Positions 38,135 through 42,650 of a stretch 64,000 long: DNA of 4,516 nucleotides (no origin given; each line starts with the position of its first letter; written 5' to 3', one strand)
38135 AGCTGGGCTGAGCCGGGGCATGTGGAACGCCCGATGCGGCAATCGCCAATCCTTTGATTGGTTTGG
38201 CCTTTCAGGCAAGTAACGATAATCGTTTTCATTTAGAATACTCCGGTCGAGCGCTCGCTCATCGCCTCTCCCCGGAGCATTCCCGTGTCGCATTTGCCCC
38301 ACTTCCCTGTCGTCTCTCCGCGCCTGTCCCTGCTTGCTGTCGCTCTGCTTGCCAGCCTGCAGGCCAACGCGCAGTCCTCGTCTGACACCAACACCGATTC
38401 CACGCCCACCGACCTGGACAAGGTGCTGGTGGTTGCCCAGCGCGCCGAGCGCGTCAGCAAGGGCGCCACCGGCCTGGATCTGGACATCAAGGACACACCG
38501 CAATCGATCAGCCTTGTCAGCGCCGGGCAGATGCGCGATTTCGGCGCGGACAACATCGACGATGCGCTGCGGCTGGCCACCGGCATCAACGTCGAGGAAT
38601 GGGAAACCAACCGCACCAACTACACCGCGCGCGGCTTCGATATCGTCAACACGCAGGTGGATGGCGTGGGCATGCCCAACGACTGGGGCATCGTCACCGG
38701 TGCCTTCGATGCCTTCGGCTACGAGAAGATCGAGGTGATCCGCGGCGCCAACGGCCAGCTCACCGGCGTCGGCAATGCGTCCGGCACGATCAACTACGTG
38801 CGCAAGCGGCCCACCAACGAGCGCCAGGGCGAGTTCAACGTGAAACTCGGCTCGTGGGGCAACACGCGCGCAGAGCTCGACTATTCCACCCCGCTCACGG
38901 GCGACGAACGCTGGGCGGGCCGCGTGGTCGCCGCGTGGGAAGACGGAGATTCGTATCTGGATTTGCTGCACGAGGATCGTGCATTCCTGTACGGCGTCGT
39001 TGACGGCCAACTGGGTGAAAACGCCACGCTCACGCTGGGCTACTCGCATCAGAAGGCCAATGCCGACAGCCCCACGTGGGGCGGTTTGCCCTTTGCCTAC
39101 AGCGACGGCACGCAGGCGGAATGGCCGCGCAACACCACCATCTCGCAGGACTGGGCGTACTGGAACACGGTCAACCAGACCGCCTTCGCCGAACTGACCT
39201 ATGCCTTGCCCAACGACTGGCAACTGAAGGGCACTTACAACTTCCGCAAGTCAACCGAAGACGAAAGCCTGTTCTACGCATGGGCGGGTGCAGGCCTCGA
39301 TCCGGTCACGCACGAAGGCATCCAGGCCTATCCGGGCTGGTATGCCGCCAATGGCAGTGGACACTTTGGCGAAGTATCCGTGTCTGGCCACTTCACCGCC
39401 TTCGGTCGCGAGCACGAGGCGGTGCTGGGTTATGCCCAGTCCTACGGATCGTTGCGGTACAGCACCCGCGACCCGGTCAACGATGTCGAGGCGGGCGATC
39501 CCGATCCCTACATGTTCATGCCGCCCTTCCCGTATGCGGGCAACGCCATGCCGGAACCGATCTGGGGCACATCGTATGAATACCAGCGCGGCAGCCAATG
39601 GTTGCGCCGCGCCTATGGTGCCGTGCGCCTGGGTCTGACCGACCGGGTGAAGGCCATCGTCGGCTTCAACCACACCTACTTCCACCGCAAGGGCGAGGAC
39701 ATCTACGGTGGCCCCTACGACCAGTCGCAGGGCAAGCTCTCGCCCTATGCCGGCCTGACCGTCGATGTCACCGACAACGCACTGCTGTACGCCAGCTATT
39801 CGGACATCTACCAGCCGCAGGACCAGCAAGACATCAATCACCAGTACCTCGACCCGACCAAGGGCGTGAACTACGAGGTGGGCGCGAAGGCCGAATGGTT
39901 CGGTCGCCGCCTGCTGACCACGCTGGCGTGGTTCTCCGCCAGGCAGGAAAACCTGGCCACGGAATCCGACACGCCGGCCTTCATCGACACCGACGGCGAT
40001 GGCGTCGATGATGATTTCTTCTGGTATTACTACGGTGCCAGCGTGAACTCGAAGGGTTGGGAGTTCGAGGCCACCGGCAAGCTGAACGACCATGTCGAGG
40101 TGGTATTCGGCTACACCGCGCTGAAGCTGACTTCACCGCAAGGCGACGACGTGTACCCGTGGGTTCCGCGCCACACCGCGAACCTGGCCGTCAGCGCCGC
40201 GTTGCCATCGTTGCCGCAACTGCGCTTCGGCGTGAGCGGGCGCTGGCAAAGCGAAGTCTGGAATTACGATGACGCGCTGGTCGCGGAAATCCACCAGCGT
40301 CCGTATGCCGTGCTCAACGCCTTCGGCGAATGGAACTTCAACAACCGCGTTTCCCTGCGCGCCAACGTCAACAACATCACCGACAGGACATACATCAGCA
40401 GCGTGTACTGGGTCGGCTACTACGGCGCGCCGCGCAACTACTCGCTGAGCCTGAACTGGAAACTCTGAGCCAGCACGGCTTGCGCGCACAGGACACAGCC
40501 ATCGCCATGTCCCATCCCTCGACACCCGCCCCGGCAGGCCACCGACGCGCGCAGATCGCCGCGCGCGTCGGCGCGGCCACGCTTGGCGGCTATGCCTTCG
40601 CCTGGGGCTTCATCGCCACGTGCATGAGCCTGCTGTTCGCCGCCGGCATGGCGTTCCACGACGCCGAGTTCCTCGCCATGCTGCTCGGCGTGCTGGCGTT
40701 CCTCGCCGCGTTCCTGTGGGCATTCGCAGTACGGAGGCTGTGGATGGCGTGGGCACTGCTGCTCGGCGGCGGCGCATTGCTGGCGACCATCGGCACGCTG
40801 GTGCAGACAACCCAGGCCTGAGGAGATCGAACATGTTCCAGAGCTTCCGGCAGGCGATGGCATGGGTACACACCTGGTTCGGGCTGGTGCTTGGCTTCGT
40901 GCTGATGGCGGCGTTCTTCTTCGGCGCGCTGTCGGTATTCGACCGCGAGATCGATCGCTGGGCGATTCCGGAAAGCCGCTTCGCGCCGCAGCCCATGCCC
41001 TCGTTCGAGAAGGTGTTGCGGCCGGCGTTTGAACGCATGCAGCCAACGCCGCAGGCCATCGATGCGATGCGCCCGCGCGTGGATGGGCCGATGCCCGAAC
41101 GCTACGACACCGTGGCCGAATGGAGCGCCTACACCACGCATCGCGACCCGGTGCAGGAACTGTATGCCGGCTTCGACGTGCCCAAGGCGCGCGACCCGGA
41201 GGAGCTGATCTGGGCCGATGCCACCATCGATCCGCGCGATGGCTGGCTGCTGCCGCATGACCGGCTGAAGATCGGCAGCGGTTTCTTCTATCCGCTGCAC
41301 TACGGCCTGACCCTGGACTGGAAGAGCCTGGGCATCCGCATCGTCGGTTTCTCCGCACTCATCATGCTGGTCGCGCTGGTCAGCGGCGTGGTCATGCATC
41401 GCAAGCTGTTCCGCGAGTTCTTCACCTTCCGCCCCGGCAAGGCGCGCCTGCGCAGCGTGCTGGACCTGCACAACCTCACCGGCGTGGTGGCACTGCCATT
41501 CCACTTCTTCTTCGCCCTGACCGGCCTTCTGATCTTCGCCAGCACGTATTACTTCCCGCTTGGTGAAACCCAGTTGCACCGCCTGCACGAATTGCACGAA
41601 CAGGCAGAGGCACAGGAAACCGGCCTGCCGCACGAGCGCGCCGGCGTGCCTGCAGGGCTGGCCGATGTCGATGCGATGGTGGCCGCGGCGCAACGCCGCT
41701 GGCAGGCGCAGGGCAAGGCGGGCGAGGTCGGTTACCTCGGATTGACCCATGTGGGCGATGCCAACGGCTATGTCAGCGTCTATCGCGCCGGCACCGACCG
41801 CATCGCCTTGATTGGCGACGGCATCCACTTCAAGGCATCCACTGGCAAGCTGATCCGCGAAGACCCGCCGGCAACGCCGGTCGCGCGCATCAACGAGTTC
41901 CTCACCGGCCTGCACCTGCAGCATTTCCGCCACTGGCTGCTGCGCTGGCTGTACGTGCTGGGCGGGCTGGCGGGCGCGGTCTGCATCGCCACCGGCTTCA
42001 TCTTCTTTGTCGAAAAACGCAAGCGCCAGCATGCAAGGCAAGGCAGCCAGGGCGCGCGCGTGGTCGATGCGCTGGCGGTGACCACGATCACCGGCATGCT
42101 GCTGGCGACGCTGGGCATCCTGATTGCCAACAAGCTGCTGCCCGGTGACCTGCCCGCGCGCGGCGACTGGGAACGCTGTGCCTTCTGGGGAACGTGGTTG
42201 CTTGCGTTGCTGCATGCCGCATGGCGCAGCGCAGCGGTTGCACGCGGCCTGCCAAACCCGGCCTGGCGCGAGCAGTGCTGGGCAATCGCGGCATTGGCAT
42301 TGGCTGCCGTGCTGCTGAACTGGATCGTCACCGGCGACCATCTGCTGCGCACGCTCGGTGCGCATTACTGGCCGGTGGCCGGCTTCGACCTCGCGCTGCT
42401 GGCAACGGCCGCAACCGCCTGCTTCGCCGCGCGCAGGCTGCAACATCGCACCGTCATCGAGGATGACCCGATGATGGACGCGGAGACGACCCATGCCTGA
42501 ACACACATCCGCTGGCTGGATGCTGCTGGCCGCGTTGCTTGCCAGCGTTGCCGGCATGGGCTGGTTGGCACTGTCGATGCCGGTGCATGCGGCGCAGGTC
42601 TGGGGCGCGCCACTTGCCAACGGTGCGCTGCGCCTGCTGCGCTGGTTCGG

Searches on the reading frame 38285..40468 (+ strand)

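Call 72: search_protein_families(library=pfam, proteins=[window:38285-40468:+], max_evalue=0.00001)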
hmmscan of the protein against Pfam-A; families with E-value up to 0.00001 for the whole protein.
window:38285-40468:+ (727 aa): 2 families
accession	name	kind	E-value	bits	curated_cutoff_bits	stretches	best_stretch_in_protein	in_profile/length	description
PF00593.30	TonB_dep_Rec_b-barrel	-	3.4e-40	139.7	27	1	257-698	21-436/436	TonB dependent receptor-like, beta-barrel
PF07715.20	Plug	-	3.2e-16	60.2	23.9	1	68-168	2-107/107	TonB-dependent Receptor Plug Domain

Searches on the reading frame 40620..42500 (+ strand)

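Call 72: search_protein_families(library=pfam, proteins=[window:40620-42500:+], max_evalue=0.00001)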
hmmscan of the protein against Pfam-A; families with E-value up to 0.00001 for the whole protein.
window:40620-42500:+ (626 aa): 1 family
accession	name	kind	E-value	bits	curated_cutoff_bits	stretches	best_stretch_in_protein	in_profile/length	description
PF03929.21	PepSY_TM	-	2.8e-61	208.4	28.8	1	81-466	1-295/295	PepSY-associated TM region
